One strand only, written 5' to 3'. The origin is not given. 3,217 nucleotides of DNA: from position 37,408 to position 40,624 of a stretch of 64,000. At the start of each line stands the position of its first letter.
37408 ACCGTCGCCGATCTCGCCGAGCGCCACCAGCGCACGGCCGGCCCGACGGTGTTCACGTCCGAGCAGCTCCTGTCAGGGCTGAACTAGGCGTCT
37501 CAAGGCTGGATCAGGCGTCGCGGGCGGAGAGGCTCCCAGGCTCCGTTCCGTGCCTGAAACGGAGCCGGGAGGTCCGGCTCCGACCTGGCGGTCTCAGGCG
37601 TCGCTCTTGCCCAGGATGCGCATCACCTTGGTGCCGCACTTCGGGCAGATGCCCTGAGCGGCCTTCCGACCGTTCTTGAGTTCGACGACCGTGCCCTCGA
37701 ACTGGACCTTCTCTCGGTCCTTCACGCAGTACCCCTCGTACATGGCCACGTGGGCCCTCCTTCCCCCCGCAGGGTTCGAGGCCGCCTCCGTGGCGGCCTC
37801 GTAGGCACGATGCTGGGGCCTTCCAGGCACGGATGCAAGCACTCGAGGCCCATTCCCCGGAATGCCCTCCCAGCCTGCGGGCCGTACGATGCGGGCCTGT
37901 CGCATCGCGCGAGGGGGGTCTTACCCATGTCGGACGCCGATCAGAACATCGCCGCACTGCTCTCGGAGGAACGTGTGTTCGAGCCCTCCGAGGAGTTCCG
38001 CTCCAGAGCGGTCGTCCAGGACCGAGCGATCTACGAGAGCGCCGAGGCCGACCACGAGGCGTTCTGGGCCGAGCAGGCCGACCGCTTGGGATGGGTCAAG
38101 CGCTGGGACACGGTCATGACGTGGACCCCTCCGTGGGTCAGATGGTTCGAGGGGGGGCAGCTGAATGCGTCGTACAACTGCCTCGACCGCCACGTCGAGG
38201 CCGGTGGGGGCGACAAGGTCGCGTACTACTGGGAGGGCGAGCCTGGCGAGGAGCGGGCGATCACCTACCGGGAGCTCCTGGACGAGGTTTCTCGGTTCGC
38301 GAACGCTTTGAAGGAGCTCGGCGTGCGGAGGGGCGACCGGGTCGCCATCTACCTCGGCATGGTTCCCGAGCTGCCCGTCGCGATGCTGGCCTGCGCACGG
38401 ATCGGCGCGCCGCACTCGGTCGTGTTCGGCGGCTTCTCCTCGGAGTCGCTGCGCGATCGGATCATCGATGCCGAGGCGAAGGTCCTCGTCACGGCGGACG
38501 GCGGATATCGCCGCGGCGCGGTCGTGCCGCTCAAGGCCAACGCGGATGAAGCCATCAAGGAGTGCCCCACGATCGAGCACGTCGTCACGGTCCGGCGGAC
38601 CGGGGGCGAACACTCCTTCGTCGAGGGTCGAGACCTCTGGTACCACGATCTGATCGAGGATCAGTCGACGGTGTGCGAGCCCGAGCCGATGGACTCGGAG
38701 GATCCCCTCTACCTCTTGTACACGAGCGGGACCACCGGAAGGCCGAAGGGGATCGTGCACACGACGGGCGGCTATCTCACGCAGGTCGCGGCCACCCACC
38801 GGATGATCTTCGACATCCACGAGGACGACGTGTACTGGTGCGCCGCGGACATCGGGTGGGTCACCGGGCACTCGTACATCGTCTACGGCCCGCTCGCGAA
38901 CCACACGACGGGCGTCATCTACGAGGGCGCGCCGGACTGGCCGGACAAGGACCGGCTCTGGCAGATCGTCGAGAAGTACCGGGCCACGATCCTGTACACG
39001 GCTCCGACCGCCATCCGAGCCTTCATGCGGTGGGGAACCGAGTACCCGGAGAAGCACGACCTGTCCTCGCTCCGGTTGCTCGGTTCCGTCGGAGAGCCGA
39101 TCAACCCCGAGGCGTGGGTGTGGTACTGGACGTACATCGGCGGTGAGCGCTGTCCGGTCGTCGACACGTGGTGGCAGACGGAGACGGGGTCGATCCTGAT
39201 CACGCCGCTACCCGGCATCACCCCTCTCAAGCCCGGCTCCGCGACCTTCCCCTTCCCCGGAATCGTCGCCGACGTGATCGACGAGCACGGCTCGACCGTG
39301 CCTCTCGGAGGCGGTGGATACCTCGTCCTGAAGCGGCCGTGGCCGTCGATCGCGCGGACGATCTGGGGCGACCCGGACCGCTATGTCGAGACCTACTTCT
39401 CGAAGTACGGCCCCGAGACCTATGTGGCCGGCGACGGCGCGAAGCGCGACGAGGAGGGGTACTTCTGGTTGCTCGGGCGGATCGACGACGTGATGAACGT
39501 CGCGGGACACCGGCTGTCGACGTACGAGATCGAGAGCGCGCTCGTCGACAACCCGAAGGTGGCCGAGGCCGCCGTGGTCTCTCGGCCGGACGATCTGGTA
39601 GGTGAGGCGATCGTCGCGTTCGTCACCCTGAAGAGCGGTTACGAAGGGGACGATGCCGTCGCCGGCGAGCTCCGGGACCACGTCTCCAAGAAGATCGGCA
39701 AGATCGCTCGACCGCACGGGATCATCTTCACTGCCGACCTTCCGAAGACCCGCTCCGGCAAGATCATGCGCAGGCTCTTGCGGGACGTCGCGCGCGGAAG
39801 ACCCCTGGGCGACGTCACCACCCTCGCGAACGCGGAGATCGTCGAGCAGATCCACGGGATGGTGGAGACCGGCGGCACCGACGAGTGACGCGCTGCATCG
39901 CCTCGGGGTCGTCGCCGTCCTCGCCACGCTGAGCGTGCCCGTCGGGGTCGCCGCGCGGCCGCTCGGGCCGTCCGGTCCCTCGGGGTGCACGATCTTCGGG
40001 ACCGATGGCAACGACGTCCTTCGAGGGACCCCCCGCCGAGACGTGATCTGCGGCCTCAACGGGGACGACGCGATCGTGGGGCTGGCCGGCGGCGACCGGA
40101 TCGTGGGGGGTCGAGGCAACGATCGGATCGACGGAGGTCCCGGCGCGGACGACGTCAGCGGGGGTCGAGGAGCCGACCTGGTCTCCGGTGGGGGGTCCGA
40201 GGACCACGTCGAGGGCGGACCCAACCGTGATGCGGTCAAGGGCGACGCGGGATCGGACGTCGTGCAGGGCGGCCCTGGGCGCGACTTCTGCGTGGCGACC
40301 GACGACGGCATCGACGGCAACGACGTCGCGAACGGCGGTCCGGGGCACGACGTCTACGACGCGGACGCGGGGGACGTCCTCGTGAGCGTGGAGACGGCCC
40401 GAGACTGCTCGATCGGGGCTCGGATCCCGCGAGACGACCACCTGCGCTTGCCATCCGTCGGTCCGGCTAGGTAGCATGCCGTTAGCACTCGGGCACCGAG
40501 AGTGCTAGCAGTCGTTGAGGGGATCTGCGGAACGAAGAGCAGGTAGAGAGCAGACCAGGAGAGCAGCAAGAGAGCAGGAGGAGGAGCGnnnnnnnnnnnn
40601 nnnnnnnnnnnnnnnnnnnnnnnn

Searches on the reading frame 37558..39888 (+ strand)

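Call 15: search_protein_families(library=pfam, proteins=[window:37558-39888:+], max_evalue=0.001)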
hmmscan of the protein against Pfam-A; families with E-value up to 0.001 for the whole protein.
window:37558-39888:+ (776 aa): 3 families
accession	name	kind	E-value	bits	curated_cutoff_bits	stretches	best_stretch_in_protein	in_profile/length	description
PF00501.34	AMP-binding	-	1.1e-88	298.1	29.9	1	212-600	4-381/384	AMP-binding enzyme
PF13193.12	AMP-binding_C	-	1.3e-25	90.6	24.5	1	657-735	1-76/76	AMP-binding enzyme C-terminal domain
PF16177.11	ACAS_N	-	5.5e-19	68.2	27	1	157-208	3-55/55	Acetyl-coenzyme A synthetase N-terminus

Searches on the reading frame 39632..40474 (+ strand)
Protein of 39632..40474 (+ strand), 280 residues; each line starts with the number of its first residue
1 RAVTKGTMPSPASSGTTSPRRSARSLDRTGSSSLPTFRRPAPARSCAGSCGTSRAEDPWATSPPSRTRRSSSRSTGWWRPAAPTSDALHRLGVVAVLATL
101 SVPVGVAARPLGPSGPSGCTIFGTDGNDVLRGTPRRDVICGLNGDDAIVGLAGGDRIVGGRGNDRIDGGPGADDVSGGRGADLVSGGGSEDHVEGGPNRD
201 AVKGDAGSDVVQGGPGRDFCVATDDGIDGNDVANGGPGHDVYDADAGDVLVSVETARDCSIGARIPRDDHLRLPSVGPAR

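Call 15: search_protein_families(library=pfam, proteins=[window:39632-40474:+], max_evalue=0.001)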
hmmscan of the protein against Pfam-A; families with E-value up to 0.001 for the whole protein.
window:39632-40474:+ (280 aa): 1 family
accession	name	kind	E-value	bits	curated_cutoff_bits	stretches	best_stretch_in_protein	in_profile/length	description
PF00353.25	HemolysinCabind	-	1.2e-19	70.3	23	3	150-183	2-35/36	RTX calcium-binding nonapeptide repeat (4 copies)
